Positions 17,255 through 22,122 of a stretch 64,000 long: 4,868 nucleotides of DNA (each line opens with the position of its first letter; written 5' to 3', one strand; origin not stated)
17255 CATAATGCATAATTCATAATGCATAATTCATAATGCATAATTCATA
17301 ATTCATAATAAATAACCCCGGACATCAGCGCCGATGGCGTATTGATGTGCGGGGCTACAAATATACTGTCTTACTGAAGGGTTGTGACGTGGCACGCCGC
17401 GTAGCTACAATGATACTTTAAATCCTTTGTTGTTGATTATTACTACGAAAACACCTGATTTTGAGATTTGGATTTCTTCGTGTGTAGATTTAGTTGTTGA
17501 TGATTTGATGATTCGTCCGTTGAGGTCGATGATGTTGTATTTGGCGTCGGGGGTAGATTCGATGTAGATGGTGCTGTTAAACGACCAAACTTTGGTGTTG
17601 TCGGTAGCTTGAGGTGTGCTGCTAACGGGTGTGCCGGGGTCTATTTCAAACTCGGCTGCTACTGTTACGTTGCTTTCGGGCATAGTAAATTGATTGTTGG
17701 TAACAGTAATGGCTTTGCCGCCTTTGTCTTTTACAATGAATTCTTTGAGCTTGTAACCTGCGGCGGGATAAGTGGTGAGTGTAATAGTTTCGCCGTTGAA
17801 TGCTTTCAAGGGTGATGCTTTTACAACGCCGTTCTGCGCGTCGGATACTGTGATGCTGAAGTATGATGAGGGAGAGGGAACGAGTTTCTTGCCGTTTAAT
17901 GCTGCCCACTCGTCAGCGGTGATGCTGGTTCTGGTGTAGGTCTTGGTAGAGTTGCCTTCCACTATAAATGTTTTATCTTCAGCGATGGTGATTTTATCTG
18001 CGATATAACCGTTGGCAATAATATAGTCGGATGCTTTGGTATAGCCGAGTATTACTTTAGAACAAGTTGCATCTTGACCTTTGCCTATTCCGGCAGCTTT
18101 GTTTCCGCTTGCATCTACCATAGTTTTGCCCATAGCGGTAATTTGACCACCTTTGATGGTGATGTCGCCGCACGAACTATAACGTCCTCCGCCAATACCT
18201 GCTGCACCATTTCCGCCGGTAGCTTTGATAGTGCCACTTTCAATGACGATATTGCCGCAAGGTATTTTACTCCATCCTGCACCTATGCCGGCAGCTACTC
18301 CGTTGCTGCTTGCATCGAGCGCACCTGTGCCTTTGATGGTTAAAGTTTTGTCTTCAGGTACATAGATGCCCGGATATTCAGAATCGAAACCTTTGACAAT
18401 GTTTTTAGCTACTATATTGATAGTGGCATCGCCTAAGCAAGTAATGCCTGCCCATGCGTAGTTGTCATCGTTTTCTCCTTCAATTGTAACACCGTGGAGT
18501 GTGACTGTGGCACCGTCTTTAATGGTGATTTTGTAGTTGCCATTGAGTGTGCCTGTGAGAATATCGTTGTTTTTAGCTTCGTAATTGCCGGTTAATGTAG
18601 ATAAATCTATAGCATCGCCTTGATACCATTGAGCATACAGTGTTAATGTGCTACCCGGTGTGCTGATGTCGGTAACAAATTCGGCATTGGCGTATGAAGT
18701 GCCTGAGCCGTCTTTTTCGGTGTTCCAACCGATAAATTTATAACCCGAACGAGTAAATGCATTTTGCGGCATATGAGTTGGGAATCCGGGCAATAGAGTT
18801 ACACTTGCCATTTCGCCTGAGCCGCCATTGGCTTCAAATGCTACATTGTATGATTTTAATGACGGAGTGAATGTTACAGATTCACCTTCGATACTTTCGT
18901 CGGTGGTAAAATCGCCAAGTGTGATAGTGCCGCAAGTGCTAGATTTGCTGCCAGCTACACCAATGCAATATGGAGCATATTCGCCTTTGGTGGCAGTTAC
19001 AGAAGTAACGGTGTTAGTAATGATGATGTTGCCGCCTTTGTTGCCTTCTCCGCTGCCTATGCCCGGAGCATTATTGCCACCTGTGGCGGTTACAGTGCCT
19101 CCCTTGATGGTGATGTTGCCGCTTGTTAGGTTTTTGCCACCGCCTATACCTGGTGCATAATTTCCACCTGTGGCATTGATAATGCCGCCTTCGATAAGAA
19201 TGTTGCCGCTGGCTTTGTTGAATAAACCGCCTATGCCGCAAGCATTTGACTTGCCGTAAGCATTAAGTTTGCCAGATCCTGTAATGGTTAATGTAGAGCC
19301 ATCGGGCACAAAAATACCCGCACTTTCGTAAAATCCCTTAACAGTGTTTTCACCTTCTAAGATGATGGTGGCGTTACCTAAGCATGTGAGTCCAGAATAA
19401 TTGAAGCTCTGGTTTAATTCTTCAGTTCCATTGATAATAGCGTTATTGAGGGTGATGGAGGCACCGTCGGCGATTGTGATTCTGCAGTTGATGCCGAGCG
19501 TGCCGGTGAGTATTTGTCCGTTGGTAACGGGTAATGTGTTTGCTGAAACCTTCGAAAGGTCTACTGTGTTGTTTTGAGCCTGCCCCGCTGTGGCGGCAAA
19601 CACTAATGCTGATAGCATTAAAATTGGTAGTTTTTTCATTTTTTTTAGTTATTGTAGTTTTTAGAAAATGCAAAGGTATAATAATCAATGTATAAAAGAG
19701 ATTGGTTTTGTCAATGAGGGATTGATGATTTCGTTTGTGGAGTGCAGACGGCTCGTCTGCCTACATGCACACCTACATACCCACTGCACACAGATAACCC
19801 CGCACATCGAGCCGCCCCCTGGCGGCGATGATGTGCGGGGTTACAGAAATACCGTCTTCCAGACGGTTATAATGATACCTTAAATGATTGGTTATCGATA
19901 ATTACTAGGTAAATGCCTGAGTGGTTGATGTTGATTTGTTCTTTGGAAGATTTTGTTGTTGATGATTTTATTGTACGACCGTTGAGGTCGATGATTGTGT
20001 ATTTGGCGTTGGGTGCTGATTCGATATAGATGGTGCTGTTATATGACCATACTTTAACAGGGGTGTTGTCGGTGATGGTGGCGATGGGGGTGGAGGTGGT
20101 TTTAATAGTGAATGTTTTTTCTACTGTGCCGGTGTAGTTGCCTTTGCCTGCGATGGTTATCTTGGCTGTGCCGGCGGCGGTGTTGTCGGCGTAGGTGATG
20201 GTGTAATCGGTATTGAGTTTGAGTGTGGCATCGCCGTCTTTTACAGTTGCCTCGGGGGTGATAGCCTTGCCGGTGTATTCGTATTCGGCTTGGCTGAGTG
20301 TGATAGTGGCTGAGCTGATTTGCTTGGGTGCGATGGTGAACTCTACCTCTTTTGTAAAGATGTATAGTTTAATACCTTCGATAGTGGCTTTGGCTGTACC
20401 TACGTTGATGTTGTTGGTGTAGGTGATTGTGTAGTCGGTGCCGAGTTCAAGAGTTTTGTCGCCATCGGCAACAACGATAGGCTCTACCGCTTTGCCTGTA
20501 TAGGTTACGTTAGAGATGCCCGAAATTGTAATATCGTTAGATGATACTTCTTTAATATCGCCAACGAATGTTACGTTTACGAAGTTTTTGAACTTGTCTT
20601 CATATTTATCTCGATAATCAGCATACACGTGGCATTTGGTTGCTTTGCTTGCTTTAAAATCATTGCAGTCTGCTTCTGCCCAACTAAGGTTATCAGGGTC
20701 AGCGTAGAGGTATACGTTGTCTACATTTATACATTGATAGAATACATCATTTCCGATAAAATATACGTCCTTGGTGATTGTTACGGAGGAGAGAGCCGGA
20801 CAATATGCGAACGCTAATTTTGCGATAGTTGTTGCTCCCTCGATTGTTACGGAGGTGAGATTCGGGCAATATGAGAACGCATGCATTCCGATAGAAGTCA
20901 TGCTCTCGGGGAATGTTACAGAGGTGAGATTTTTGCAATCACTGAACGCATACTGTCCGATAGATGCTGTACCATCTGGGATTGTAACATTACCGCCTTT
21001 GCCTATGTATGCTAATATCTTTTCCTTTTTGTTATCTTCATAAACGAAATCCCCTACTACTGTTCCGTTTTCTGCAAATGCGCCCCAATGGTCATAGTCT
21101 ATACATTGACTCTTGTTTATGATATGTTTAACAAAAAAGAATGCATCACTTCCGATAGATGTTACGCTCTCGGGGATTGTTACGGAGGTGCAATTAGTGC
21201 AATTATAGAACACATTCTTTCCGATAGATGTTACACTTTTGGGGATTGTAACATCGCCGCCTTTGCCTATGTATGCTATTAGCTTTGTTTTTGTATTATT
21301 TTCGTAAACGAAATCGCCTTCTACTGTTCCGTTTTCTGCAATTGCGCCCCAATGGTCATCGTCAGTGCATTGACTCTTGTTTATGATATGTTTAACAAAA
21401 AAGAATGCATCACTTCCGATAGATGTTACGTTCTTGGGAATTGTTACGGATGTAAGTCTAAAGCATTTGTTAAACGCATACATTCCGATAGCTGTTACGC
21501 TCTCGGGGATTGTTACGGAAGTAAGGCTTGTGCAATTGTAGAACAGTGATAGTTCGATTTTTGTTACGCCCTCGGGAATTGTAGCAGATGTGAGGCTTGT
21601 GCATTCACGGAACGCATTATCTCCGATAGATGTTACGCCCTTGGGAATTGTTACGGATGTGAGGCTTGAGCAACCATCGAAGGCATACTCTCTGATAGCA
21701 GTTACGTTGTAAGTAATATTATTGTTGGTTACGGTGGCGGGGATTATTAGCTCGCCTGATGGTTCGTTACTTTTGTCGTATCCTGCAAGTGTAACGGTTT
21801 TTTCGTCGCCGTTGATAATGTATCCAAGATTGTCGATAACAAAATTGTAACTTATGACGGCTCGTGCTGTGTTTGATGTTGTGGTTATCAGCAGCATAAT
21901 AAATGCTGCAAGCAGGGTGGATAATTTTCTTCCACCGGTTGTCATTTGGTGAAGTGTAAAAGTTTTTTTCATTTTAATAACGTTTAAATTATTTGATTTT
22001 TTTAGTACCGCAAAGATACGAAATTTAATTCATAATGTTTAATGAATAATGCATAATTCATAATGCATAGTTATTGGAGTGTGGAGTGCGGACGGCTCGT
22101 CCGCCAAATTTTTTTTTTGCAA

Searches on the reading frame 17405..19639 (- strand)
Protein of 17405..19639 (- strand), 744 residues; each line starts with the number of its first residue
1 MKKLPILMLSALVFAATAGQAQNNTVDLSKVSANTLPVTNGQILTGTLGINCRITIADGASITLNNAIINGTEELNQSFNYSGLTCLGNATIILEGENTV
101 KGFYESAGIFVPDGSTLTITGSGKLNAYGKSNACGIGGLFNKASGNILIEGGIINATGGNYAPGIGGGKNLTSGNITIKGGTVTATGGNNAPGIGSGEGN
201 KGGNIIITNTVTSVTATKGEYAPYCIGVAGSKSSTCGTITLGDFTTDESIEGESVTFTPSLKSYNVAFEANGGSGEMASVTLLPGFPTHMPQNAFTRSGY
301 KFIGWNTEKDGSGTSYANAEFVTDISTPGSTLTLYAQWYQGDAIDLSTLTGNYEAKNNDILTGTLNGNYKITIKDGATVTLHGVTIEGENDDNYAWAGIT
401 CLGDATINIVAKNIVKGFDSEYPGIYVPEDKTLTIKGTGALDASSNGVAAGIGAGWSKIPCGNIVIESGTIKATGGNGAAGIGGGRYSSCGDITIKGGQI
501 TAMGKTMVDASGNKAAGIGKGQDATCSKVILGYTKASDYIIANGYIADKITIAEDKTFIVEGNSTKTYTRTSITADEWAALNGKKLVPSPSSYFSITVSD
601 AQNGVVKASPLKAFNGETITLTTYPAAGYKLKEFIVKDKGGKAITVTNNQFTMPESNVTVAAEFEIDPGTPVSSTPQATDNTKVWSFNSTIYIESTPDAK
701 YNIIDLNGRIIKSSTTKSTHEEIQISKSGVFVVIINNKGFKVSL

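Call 61: find_encoding_contigs(protein=window:17405-19639:-, flank=10000, max_places=1)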
Protein window:17405-19639:- (744 aa): no gene with exactly this product is on record in the collection.

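Call 63: search_protein_families(library=pfam, proteins=[window:17405-19639:-], max_evalue=0.00001)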
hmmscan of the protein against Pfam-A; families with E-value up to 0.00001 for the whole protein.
window:17405-19639:- (744 aa): 3 families
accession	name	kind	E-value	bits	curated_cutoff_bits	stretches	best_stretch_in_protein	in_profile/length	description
PF18998.6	Flg_new_2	-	2.2e-14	53.6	23.6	1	595-667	2-72/73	Divergent InlB B-repeat domain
PF09479.16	Flg_new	-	5.5e-12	46.1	27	1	264-337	1-65/65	Listeria-Bacteroides repeat domain (List_Bact_rpt)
PF18889.6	Beta_helix_3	-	1.7e-10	41.3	27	0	176-197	1-19/20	Beta helix repeat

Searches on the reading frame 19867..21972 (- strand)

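Call 63: search_protein_families(library=pfam, proteins=[window:19867-21972:-], max_evalue=0.00001)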
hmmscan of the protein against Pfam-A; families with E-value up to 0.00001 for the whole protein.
window:19867-21972:- (701 aa): 2 families
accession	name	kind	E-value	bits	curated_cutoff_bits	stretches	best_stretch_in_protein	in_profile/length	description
PF13306.12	LRR_5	-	1.5e-70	235.4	27.7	3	81-191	13-121/127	BspA type Leucine rich repeat region (6 copies)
PF05725.18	FNIP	-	9e-07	29.4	21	0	145-185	1-39/44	FNIP Repeat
